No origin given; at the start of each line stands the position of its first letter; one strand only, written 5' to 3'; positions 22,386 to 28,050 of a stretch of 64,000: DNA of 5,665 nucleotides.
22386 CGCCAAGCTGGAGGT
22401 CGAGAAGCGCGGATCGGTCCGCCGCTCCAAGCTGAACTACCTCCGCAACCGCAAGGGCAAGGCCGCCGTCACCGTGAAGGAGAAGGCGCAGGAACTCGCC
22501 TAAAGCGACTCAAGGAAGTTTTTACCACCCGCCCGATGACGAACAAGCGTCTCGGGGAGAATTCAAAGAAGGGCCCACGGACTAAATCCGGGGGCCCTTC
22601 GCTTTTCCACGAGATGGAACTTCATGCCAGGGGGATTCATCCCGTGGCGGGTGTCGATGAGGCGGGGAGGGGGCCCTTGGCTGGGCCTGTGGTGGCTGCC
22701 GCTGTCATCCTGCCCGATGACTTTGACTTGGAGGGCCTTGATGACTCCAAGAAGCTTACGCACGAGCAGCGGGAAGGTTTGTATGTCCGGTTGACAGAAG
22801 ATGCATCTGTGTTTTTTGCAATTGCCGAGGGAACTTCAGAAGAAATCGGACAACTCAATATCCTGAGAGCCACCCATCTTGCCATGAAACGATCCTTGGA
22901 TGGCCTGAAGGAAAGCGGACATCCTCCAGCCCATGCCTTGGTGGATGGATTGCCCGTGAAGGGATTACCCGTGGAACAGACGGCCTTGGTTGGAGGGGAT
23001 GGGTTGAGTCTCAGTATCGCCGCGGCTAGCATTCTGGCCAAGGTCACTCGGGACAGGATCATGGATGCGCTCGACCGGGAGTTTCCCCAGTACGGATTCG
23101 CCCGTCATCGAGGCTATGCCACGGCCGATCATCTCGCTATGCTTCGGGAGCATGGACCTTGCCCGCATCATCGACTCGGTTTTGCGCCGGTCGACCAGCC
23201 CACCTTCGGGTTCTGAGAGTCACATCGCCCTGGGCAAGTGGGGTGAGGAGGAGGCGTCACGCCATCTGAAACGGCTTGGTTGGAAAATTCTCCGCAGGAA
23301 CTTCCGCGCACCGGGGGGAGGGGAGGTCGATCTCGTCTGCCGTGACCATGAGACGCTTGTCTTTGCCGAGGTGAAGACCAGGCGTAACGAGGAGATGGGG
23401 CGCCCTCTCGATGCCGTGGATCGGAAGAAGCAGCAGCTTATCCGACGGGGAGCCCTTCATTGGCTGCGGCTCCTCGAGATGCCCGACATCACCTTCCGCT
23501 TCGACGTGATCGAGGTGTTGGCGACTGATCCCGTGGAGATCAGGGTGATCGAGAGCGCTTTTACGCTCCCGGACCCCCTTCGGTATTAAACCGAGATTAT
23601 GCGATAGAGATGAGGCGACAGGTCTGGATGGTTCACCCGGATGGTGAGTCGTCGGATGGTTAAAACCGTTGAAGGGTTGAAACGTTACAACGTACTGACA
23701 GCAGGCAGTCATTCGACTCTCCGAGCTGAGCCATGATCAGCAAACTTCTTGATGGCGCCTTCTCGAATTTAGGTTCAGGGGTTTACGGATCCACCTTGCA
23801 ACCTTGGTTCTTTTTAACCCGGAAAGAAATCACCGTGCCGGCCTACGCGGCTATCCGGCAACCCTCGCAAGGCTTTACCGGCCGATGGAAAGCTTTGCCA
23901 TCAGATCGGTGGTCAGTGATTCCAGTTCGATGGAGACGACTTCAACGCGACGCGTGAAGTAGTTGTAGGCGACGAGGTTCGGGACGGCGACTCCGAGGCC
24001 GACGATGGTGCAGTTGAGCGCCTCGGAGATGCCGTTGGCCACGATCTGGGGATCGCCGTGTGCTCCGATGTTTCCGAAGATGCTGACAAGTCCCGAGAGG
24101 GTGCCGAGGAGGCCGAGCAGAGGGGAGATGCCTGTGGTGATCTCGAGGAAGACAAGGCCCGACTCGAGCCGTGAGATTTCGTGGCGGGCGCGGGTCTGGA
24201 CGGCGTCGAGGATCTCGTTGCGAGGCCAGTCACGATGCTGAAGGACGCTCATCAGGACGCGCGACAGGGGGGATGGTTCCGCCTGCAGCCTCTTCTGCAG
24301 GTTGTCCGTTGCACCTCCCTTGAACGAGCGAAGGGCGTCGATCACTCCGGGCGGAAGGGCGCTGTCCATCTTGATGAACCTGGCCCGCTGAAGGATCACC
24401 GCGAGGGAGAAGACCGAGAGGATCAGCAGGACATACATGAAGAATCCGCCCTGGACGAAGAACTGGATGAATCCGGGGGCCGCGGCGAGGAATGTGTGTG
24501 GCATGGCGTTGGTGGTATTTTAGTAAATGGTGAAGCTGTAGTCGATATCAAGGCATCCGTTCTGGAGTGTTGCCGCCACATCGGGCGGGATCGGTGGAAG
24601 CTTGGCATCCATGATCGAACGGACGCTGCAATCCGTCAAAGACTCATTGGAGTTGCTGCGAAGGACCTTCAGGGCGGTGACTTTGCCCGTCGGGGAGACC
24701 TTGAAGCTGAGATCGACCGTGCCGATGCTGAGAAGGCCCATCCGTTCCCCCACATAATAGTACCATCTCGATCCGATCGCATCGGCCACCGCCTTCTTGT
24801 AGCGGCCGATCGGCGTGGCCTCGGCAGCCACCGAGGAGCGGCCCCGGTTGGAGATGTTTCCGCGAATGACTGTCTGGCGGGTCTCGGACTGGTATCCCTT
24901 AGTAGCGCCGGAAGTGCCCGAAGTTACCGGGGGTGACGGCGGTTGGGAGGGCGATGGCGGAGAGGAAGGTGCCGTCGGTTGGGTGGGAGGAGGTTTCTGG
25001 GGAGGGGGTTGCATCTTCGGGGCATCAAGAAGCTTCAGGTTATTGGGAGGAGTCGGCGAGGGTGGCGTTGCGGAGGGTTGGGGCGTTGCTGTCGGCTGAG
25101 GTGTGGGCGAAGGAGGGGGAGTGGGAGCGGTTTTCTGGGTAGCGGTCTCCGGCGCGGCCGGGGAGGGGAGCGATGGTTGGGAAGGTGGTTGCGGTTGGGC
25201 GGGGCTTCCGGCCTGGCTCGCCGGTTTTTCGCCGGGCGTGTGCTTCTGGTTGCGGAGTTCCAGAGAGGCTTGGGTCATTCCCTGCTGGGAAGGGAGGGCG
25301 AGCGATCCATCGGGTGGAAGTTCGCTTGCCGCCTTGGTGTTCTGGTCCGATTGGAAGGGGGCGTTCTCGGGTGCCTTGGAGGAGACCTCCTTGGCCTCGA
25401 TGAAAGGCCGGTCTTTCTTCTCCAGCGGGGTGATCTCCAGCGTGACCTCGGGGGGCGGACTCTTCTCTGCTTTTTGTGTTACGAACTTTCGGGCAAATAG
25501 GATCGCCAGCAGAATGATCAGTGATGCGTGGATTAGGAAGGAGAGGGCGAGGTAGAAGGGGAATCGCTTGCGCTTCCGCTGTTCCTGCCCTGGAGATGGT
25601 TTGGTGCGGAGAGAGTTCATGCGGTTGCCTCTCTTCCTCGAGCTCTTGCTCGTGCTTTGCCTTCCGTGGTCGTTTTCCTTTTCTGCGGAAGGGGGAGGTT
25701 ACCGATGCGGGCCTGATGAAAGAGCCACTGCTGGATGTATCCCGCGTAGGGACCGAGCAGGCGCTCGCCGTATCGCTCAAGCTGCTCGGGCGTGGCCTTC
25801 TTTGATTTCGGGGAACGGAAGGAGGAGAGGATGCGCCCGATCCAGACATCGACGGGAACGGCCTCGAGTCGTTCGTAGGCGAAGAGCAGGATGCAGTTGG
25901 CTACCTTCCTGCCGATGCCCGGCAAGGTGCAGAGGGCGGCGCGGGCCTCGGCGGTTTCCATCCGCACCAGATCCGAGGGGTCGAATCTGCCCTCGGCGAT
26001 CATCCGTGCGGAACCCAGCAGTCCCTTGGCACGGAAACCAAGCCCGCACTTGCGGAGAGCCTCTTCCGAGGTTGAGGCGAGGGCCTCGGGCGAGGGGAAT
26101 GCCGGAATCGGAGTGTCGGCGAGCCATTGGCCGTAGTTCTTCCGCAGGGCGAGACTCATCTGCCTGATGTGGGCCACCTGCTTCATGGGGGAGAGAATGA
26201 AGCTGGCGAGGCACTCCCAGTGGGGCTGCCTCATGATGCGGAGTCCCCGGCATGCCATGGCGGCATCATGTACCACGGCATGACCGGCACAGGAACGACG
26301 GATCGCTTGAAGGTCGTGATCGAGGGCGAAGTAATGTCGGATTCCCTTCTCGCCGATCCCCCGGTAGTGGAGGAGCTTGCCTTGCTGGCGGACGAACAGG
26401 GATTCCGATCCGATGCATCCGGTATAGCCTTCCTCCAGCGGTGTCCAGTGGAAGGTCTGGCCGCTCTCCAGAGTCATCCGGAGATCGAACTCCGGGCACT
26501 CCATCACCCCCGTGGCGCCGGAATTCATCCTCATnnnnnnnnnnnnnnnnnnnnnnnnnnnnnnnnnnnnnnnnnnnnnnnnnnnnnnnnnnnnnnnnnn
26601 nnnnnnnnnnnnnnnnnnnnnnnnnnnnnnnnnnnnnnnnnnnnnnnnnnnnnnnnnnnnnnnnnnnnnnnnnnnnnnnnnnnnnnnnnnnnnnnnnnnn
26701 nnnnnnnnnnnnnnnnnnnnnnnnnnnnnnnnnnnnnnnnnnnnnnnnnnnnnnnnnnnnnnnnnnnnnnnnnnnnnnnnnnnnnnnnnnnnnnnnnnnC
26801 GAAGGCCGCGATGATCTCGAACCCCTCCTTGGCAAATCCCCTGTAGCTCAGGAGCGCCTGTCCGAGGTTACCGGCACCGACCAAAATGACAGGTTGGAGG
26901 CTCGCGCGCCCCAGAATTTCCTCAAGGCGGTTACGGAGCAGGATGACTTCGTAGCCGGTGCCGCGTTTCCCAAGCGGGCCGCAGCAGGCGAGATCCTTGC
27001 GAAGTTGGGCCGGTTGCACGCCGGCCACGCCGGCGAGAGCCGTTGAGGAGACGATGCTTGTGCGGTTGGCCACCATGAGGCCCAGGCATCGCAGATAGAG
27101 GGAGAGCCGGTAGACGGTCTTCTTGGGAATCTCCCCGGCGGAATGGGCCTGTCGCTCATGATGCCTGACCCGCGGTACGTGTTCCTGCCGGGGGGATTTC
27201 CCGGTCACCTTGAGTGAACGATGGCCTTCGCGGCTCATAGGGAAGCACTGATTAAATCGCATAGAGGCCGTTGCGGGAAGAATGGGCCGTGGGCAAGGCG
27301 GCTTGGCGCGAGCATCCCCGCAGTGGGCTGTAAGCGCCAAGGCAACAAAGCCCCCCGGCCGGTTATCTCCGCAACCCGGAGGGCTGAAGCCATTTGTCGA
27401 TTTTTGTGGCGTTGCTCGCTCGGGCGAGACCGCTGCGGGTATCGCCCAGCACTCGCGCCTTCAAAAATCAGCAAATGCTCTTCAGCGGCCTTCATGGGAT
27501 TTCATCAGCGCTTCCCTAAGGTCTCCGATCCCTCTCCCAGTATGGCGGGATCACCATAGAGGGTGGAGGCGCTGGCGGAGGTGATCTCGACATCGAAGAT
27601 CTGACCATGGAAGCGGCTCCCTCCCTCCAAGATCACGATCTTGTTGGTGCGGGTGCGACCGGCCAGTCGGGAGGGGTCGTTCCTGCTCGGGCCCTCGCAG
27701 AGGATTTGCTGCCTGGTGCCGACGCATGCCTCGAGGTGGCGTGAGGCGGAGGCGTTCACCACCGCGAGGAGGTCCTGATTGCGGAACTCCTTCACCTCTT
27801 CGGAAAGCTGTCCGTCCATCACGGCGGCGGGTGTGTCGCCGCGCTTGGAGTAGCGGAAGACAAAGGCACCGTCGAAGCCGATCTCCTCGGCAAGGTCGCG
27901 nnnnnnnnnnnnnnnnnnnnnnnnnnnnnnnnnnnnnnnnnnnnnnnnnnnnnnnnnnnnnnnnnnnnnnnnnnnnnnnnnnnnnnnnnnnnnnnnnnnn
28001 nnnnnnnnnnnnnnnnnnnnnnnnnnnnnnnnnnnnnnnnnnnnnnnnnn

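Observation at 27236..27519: MITE inserted exactly into the ATGA stop/start overlap of miaB and rex; the empty site can be reconstructed and both ORFs stay open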

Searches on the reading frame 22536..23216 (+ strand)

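Call 60: search_protein_families(library=pfam, proteins=[window:22536-23216:+], max_evalue=0.01)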
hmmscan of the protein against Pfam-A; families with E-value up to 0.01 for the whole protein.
window:22536-23216:+ (226 aa): 1 family
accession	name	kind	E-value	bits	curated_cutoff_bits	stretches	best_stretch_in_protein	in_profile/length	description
PF01351.25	RNase_HII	-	1.4e-37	130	25.8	1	38-218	1-198/199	Ribonuclease HII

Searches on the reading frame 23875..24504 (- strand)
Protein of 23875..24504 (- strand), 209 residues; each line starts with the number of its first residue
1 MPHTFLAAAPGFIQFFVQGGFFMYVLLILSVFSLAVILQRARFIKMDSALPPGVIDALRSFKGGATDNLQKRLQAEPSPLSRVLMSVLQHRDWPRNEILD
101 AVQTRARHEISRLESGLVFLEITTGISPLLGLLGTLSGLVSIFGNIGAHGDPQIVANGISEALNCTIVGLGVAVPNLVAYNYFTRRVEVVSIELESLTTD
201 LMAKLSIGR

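Call 6: search_protein_families(library=pfam, proteins=[window:23875-24504:-])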
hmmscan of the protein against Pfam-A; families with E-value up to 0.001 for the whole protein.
window:23875-24504:- (209 aa): 1 family
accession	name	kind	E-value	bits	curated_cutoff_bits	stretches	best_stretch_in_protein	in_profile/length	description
PF01618.21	MotA_ExbB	-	1.1e-27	96.8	22.9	1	78-195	4-126/127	MotA/TolQ/ExbB proton channel family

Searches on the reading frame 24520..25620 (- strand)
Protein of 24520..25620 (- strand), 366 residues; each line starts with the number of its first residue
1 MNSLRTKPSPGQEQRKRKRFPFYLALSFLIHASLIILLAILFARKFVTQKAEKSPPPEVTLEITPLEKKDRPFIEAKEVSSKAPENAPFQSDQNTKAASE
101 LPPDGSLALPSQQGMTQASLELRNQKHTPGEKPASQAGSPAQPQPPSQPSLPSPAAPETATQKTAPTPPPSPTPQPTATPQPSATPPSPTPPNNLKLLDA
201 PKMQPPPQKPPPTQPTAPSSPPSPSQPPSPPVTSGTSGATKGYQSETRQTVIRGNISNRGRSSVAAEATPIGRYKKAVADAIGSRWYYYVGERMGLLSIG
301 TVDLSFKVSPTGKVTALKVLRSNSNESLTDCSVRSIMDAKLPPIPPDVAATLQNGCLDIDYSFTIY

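Call 6: search_protein_families(library=pfam, proteins=[window:24520-25620:-])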
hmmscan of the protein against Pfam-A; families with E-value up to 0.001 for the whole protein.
window:24520-25620:- (366 aa): 1 family
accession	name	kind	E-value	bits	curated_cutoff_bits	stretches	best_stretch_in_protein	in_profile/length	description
PF03544.19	TonB_C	-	3.1e-06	28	24.6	1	300-350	16-66/79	Gram-negative bacterial TonB protein C-terminal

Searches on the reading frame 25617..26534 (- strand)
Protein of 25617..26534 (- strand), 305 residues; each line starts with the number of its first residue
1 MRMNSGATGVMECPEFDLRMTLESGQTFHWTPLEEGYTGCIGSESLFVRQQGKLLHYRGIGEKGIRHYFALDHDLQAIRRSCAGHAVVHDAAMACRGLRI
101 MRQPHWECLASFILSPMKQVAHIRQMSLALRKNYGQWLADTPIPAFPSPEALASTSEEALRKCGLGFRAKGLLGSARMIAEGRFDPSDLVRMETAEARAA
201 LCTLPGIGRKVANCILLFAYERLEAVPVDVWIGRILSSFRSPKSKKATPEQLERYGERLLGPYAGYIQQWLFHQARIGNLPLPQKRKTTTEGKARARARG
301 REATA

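Call 6: search_protein_families(library=pfam, proteins=[window:25617-26534:-])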
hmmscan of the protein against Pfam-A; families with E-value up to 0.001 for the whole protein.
window:25617-26534:- (305 aa): 3 families
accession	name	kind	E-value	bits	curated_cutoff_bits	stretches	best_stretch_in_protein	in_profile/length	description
PF07934.18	OGG_N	-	9.2e-16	58.5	23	1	15-109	8-115/115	8-oxoguanine DNA glycosylase, N-terminal domain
PF00730.31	HhH-GPD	-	8.2e-10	39.4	26.2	1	111-259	2-105/108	HhH-GPD superfamily base excision DNA repair protein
PF00633.29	HHH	-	3.7e-05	23.8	24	1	200-218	12-30/30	Helix-hairpin-helix motif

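Call 12: find_encoding_contigs(protein=window:25617-26534:-, flank=4000, max_places=10)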
Protein window:25617-26534:- (305 aa): 1 contig read that carries it; 1 place shown.
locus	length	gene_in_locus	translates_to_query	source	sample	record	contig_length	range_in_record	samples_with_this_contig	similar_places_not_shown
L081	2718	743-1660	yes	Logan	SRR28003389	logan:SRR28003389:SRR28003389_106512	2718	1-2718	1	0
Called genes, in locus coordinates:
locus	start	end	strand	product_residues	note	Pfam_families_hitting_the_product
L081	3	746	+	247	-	?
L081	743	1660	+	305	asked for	PF07934:OGG_N, PF00730:HhH-GPD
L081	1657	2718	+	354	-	?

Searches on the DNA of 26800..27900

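Call 7: search_rna_families(source=window, start=26800, end=27900, threshold=evalue, max_evalue=1)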
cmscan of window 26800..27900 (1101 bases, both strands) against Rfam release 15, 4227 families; matches with E-value up to 1: 2.
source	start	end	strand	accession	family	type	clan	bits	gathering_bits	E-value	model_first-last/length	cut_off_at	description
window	27765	27884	+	RF03094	LAGLIDADG-2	Gene; sRNA;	-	21.2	94.9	0.22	1-128/128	no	LAGLIDADG-2 RNA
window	27398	27464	-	RF01550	TB8Cs3H1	Gene; snRNA; snoRNA; HACA-box;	-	17.7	45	0.74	1-63/63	no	Trypanosomatid snoRNA TB8Cs3H1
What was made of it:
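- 27240..27516 (-): MITE copy C, 277 bp. Its 'CCCATG' end faces miaB and its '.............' end faces rex. No Rfam family matches (call 7).
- Tried and rejected: An Rfam search of the region gave only sub-threshold chance hits (call 7).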
